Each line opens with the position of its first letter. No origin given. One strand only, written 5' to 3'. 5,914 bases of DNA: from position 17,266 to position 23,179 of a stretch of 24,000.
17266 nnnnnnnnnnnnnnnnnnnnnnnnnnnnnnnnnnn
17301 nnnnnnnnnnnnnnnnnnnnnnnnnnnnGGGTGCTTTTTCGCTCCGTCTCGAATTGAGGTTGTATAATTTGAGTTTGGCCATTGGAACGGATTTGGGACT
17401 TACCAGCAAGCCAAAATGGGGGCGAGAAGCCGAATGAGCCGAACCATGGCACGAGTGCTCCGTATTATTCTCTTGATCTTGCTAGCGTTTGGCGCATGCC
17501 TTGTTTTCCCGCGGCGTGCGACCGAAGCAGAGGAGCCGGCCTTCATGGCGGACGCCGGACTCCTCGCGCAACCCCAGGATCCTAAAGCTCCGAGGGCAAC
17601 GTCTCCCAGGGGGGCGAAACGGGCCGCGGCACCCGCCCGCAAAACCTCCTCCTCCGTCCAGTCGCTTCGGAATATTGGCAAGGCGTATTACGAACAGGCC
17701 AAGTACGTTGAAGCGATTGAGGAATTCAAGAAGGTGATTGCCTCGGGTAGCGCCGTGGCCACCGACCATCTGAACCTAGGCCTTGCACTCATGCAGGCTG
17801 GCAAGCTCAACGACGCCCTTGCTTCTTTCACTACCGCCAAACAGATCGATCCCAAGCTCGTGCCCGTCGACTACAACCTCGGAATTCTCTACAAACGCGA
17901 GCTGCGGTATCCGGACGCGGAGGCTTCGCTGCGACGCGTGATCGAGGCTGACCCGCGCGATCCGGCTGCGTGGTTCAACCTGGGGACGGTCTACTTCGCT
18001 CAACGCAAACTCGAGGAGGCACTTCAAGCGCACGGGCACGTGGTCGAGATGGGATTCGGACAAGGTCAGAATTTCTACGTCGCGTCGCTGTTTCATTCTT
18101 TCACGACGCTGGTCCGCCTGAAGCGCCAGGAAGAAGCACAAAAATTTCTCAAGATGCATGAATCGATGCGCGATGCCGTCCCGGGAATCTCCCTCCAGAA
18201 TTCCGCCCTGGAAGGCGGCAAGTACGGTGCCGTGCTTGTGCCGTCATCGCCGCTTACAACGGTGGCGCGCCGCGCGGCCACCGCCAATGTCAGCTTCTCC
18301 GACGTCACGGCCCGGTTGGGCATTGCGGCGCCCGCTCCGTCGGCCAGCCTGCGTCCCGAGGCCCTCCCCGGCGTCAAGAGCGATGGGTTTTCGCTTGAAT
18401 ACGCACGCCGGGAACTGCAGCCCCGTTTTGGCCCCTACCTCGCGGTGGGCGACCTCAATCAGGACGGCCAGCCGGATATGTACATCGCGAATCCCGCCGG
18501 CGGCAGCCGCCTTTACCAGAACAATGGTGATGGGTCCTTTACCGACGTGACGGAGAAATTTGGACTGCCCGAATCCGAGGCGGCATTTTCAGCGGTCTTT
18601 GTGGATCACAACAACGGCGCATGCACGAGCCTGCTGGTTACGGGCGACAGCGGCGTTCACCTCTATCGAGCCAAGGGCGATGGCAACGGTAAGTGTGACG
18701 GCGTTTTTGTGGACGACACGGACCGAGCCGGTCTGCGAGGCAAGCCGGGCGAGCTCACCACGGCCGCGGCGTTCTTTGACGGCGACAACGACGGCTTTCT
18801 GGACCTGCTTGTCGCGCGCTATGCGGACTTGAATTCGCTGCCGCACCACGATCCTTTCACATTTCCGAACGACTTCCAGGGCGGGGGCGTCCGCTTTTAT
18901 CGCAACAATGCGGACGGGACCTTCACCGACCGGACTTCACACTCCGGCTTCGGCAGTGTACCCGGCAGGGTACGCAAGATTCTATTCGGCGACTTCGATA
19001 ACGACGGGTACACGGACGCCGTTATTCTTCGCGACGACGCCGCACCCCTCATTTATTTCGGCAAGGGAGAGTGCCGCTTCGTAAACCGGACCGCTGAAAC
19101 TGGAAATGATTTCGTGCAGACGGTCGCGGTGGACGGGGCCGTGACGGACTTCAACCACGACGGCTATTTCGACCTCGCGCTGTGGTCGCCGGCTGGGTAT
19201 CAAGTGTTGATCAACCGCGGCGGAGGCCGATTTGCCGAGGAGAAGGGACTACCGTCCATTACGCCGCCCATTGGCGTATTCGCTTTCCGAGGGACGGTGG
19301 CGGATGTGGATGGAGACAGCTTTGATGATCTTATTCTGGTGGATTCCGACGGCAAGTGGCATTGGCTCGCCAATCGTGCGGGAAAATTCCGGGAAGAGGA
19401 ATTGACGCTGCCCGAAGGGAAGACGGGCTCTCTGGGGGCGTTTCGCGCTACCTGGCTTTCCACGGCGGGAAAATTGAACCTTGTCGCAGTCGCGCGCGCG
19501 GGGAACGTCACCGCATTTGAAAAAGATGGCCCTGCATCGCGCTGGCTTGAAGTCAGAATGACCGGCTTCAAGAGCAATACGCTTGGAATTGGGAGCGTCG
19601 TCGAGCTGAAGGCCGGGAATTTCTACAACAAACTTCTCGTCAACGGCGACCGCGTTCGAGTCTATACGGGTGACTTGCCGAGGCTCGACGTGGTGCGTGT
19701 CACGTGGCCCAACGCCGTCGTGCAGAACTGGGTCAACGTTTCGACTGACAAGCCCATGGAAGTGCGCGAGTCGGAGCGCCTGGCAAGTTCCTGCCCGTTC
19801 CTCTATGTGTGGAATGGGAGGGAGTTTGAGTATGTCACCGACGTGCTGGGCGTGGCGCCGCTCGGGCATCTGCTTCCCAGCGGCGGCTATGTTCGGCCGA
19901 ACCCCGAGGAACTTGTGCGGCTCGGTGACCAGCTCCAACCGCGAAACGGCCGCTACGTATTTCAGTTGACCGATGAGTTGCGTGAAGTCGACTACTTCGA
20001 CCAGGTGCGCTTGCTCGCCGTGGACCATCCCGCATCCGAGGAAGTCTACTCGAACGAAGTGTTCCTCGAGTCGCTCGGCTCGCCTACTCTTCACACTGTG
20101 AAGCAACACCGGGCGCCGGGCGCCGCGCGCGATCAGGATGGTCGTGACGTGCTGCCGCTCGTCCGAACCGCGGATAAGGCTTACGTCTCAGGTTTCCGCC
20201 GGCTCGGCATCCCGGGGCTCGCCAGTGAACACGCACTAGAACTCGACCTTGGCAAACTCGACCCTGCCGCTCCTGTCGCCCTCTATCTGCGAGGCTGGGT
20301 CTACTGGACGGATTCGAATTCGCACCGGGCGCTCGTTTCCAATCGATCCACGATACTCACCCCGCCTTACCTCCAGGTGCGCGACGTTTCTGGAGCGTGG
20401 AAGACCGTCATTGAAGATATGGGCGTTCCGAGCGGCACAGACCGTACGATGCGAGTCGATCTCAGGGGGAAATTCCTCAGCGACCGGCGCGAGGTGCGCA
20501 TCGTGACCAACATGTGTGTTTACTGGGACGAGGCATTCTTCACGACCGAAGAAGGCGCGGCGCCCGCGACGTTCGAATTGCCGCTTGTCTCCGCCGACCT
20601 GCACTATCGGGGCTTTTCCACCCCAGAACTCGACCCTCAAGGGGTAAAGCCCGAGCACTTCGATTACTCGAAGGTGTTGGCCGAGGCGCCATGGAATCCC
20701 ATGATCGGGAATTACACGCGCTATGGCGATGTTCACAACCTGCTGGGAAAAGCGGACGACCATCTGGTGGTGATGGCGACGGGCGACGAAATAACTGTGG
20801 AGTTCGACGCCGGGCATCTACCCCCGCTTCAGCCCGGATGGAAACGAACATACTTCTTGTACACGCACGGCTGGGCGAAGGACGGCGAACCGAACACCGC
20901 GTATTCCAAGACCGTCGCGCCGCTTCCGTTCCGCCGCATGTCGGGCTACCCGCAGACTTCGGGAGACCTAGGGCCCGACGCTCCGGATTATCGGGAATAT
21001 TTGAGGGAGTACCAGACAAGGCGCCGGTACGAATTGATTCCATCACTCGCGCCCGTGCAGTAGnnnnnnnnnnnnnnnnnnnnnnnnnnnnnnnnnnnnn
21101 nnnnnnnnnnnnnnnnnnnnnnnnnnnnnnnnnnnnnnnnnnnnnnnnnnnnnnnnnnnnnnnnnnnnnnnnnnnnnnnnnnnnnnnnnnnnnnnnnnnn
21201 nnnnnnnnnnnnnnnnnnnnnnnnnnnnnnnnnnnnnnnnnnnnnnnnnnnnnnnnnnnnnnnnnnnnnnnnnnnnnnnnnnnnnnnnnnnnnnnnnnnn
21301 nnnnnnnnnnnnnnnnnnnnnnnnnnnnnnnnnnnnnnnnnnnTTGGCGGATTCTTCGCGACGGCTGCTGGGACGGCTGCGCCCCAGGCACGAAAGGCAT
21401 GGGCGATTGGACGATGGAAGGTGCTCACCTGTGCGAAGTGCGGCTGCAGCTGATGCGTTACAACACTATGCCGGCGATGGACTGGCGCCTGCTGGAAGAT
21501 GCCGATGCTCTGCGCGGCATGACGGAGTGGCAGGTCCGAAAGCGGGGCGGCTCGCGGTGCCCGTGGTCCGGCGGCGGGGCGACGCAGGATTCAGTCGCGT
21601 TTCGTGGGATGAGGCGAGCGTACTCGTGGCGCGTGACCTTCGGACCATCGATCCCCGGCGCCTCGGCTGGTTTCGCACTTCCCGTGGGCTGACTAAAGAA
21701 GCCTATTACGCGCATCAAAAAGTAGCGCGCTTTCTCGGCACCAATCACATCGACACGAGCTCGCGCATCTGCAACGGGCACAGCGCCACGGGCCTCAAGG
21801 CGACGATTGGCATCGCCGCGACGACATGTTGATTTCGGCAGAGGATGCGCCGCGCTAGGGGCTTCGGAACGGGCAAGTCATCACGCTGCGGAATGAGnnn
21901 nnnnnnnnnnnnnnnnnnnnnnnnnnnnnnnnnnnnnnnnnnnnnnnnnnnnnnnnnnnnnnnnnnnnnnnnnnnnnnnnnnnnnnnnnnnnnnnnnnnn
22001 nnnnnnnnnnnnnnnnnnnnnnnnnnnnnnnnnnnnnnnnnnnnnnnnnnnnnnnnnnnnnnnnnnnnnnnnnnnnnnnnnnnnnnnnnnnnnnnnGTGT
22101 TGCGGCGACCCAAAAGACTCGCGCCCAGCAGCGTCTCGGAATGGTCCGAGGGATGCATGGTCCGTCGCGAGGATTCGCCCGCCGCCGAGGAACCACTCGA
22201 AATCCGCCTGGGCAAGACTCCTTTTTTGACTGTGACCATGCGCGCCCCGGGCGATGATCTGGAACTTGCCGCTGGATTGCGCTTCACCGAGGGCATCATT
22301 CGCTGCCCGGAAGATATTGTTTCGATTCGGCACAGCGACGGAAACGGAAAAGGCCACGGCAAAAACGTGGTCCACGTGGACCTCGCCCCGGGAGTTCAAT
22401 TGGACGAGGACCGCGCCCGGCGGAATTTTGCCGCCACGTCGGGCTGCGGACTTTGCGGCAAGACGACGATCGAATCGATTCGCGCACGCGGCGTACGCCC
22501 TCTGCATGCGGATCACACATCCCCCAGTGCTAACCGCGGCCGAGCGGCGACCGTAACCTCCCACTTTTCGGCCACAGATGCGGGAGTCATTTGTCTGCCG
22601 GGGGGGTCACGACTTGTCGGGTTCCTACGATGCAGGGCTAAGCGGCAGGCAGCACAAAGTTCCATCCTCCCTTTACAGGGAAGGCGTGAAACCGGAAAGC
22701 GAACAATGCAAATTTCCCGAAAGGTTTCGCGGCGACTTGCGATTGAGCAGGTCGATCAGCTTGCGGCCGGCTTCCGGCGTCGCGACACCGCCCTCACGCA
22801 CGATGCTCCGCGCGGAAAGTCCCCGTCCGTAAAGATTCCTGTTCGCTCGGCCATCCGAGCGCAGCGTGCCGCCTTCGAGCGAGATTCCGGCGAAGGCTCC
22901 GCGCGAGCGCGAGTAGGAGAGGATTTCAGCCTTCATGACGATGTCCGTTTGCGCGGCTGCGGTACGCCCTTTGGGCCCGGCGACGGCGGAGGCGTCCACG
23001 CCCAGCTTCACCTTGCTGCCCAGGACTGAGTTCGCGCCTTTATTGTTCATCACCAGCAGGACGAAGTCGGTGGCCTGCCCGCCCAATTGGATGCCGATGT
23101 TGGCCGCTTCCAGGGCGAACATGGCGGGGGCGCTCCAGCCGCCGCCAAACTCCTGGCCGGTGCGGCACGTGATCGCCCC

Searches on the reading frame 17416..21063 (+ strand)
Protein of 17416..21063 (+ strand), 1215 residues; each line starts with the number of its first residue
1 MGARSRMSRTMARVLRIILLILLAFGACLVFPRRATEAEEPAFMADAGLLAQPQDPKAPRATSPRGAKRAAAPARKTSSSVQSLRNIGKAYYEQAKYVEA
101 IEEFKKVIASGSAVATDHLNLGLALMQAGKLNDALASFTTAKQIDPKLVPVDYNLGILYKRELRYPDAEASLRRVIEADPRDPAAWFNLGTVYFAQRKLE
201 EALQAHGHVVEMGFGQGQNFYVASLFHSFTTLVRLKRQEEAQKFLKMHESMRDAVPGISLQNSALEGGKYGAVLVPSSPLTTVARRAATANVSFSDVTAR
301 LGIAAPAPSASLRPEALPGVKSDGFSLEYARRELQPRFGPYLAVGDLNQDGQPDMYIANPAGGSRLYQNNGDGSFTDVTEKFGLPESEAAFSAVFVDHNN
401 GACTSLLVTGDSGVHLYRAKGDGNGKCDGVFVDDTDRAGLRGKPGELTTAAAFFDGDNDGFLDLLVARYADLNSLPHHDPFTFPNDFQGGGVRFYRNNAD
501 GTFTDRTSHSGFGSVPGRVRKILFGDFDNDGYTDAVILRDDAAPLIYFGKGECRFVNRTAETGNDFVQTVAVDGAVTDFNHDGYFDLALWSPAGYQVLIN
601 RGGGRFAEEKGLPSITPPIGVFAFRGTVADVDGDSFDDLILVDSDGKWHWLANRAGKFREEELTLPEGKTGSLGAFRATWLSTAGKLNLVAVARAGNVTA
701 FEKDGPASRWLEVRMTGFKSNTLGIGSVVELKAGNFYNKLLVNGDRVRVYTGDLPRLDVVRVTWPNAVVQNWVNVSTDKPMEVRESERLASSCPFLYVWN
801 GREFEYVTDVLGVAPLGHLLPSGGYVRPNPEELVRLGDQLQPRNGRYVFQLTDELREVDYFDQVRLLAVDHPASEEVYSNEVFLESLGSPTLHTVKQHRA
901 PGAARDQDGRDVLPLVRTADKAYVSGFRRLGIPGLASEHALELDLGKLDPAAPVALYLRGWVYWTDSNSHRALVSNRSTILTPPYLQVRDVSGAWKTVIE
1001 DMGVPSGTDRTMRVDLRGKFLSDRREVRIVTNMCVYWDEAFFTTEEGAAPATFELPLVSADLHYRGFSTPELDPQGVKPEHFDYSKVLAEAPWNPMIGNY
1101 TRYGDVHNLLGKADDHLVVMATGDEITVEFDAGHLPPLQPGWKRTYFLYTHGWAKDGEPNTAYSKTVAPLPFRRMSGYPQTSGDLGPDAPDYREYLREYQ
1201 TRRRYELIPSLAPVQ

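Call 6: search_protein_families(library=pfam, proteins=[window:17416-21063:+], max_evalue=0.001)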
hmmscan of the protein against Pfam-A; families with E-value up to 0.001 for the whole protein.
window:17416-21063:+ (1215 aa): 17 families
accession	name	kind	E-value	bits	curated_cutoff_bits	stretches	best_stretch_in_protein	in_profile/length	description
PF13517.12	FG-GAP_3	-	1.5e-33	115.6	26.9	3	346-400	1-53/61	FG-GAP-like repeat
PF00515.34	TPR_1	-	3.1e-20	71.5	27.8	2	118-147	4-33/34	Tetratricopeptide repeat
PF07719.23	TPR_2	-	6.3e-18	63.8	27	1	118-147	4-33/34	Tetratricopeptide repeat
PF13414.12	TPR_11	-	9.6e-16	57.7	26.8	2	164-196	9-41/42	TPR repeat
PF13432.12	TPR_16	-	2.1e-15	57.3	32.7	2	153-205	1-53/65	Tetratricopeptide repeat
PF01839.29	FG-GAP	-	9e-13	48.2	22.1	1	342-373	5-32/37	FG-GAP repeat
PF13424.12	TPR_12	-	7.2e-11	42.6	30.1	0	184-250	4-73/77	Tetratricopeptide repeat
PF13431.12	TPR_17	-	2.3e-09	37.2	24.4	1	173-204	3-34/34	Tetratricopeptide repeat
PF13181.12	TPR_8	-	4.6e-09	36.2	25.7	0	119-147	5-33/34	Tetratricopeptide repeat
PF14559.12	TPR_19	-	1.1e-08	35.7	25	1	164-204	6-46/68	Tetratricopeptide repeat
PF13374.12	TPR_10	-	7.4e-08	32.6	27.5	0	188-212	7-31/42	Tetratricopeptide repeat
PF24575.1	TPR_Slam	-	9.8e-06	26.4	35.2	0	145-203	45-101/104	Surface lipoprotein assembly modifier, N-terminal TPR repeats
PF13176.12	TPR_7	-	9.8e-06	25.7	27.9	0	153-183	3-35/36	Tetratricopeptide repeat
PF23914.1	TPR_CcmH_CycH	-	2.4e-05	24.7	42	1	119-209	54-147/158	Cytochrome c-type biogenesis protein H TPR domain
PF13428.12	TPR_14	-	0.00015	22.5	23.5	0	155-191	7-43/44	Tetratricopeptide repeat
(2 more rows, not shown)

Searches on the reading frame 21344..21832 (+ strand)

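Call 7: search_protein_families(library=pfam, proteins=[window:21344-21832:+], max_evalue=0.001)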
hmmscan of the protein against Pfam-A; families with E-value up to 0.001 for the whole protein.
window:21344-21832:+ (162 aa): 1 family
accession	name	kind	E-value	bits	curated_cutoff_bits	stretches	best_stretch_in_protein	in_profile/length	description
PF00384.28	Molybdopterin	-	5.5e-06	26.1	24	1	69-146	1-82/353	Molybdopterin oxidoreductase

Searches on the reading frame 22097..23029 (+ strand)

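Call 7: search_protein_families(library=pfam, proteins=[window:22097-23029:+], max_evalue=0.001)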
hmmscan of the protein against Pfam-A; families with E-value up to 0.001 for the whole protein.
window:22097-23029:+ (310 aa): 1 family
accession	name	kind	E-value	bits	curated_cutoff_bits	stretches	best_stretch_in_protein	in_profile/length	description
PF02634.21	FdhD-NarQ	-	8.9e-12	45.7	27.2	1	29-130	1-93/237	FdhD/NarQ family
